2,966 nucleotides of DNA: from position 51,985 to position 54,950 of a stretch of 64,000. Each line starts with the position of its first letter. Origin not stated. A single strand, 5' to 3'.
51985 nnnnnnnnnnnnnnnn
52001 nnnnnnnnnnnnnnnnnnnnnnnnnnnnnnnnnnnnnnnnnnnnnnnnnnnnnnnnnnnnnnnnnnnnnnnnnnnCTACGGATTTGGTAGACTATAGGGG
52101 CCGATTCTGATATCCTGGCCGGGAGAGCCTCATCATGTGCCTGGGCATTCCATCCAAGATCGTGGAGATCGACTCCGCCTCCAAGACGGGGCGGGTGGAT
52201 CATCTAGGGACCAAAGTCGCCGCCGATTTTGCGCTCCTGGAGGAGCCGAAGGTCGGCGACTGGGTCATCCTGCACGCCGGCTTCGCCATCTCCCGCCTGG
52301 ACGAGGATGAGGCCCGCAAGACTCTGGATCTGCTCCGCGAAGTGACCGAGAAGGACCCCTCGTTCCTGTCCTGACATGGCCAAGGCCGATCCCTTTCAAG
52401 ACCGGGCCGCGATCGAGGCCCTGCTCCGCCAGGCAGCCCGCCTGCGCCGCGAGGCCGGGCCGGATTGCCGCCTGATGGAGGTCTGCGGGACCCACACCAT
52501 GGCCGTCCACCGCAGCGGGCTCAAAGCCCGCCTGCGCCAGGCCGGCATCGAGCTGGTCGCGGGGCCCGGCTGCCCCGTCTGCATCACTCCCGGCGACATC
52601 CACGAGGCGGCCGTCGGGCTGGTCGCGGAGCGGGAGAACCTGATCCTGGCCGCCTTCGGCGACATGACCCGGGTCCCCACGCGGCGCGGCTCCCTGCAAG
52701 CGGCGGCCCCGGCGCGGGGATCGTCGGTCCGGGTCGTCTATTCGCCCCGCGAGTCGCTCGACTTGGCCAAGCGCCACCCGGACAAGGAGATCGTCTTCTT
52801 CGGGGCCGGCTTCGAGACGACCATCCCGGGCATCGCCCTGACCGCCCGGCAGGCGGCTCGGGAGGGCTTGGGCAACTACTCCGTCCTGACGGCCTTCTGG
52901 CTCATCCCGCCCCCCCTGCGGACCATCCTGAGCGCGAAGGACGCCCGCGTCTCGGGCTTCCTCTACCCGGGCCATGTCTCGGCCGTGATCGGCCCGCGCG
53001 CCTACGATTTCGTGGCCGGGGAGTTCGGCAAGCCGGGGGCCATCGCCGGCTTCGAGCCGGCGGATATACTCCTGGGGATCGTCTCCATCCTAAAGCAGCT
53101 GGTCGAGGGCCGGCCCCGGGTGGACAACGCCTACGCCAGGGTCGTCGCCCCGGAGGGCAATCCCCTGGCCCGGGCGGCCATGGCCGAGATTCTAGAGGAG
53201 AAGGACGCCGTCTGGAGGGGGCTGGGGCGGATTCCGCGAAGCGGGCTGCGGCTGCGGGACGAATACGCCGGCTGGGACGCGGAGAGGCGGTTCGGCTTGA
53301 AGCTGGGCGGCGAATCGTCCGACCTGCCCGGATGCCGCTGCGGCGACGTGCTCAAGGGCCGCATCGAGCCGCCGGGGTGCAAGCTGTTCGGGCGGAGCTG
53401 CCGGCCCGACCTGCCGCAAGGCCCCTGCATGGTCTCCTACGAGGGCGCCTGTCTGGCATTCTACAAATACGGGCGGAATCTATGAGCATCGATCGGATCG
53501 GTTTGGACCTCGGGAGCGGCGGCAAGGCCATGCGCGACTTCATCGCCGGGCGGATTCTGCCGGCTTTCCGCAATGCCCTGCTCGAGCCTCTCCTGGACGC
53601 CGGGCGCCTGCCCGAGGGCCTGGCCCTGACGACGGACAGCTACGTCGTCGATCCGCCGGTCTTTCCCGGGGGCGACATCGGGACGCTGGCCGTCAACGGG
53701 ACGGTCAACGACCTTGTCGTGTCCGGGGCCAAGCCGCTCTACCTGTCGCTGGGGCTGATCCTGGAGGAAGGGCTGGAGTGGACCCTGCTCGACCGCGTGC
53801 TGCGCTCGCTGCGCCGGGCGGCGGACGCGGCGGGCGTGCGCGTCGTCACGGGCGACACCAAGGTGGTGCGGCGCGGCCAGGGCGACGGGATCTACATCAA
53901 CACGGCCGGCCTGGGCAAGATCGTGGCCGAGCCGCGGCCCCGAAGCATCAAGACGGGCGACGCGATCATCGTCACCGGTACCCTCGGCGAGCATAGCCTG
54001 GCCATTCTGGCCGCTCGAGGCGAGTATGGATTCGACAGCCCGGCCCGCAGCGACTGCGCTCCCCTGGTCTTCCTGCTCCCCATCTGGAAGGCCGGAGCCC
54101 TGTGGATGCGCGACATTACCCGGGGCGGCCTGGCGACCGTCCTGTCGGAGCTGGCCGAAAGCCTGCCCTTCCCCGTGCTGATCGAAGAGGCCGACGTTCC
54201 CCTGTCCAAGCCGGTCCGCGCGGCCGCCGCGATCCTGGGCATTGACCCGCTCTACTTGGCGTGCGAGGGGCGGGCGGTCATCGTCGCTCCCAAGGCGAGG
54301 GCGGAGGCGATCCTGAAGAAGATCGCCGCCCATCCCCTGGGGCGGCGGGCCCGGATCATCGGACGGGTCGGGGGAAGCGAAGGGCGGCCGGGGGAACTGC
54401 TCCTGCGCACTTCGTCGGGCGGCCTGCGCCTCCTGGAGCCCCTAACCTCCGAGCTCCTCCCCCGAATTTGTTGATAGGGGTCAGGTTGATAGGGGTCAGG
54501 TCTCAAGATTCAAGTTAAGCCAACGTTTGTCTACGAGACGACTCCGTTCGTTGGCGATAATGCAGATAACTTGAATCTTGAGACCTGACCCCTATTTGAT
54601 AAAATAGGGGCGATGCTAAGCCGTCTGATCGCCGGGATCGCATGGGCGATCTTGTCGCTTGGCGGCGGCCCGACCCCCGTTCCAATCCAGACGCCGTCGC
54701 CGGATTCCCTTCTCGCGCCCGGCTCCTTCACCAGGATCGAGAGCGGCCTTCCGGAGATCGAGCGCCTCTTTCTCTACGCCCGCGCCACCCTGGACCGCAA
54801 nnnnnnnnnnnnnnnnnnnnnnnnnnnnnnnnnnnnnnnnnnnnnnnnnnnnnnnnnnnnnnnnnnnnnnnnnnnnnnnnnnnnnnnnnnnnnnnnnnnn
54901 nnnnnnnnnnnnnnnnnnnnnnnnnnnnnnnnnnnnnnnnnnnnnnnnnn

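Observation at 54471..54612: Low-GC nested-palindrome element filling the hypE-downstream intergenic region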

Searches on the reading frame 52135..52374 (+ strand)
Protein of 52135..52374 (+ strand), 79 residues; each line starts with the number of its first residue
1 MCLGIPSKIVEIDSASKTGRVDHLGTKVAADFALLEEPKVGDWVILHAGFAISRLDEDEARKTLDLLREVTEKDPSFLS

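Call 10: search_protein_families(library=pfam, proteins=[window:52135-52374:+])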
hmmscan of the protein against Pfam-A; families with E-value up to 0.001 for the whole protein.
window:52135-52374:+ (79 aa): 1 family
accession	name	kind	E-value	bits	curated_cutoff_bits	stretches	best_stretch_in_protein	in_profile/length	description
PF01455.23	HupF_HypC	-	3.3e-25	88.4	28.5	1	1-67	1-65/65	HupF/HypC family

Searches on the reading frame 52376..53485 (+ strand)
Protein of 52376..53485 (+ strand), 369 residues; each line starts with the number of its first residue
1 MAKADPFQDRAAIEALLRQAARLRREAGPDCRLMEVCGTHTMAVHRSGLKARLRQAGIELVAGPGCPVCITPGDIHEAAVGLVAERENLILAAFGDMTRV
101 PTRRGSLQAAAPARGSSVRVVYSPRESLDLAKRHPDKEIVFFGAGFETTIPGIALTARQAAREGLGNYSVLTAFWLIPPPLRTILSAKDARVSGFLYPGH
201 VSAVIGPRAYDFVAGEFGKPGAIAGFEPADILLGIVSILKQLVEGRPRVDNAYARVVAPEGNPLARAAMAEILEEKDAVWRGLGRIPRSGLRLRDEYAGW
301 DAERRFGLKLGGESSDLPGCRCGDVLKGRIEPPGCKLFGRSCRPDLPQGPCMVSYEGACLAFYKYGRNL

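Call 10: search_protein_families(library=pfam, proteins=[window:52376-53485:+])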
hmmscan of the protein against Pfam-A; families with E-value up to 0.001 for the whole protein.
window:52376-53485:+ (369 aa): 1 family
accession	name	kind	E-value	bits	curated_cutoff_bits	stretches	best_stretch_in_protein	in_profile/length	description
PF01924.21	HypD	-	3.3e-126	421.6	25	1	18-366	8-351/351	Hydrogenase formation hypA family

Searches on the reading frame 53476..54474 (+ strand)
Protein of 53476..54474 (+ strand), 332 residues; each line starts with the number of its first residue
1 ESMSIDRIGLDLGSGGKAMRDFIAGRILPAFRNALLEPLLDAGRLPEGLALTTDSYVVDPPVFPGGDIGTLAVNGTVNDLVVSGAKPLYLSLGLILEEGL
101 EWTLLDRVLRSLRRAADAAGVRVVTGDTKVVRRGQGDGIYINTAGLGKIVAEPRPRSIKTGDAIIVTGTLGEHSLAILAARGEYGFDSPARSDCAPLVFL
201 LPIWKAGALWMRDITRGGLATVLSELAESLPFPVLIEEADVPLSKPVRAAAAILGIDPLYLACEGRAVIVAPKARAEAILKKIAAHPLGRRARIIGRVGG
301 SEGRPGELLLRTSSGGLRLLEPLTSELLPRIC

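Call 10: search_protein_families(library=pfam, proteins=[window:53476-54474:+])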
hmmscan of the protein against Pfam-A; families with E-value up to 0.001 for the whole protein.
window:53476-54474:+ (332 aa): 2 families
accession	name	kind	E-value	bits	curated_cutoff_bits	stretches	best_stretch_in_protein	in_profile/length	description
PF00586.29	AIRS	-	9.1e-20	71.6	24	1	47-149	13-112/112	AIR synthase related protein, N-terminal domain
PF02769.27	AIRS_C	-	4.6e-18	66.3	23.1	1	159-302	1-149/156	AIR synthase related protein, C-terminal domain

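Call 12: find_encoding_contigs(protein=window:53476-54474:+, flank=10000, max_places=10)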
Protein window:53476-54474:+ (332 aa): no gene with exactly this product is on record in the collection.

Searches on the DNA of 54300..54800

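Call 6: search_rna_families(source=window, start=54300, end=54800, threshold=evalue, max_evalue=10, show_alignments=3)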
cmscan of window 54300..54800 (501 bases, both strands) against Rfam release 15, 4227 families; matches with E-value up to 10: 3.
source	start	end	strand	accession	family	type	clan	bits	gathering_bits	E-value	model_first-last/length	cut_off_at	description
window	54367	54466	-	RF01831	THF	Cis-reg; riboswitch;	-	14.5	36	5.4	1-99/99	no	THF (Tetrahydrofolate) riboswitch aptamer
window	54499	54585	+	RF01926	mir-981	Gene; miRNA;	-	14.2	51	0.65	1-86/86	no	mir-981 microRNA precursor family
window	54664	54675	-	RF03057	nhaA-I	Cis-reg; riboswitch;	-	13.8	37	3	40-51/55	no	nhaA-I RNA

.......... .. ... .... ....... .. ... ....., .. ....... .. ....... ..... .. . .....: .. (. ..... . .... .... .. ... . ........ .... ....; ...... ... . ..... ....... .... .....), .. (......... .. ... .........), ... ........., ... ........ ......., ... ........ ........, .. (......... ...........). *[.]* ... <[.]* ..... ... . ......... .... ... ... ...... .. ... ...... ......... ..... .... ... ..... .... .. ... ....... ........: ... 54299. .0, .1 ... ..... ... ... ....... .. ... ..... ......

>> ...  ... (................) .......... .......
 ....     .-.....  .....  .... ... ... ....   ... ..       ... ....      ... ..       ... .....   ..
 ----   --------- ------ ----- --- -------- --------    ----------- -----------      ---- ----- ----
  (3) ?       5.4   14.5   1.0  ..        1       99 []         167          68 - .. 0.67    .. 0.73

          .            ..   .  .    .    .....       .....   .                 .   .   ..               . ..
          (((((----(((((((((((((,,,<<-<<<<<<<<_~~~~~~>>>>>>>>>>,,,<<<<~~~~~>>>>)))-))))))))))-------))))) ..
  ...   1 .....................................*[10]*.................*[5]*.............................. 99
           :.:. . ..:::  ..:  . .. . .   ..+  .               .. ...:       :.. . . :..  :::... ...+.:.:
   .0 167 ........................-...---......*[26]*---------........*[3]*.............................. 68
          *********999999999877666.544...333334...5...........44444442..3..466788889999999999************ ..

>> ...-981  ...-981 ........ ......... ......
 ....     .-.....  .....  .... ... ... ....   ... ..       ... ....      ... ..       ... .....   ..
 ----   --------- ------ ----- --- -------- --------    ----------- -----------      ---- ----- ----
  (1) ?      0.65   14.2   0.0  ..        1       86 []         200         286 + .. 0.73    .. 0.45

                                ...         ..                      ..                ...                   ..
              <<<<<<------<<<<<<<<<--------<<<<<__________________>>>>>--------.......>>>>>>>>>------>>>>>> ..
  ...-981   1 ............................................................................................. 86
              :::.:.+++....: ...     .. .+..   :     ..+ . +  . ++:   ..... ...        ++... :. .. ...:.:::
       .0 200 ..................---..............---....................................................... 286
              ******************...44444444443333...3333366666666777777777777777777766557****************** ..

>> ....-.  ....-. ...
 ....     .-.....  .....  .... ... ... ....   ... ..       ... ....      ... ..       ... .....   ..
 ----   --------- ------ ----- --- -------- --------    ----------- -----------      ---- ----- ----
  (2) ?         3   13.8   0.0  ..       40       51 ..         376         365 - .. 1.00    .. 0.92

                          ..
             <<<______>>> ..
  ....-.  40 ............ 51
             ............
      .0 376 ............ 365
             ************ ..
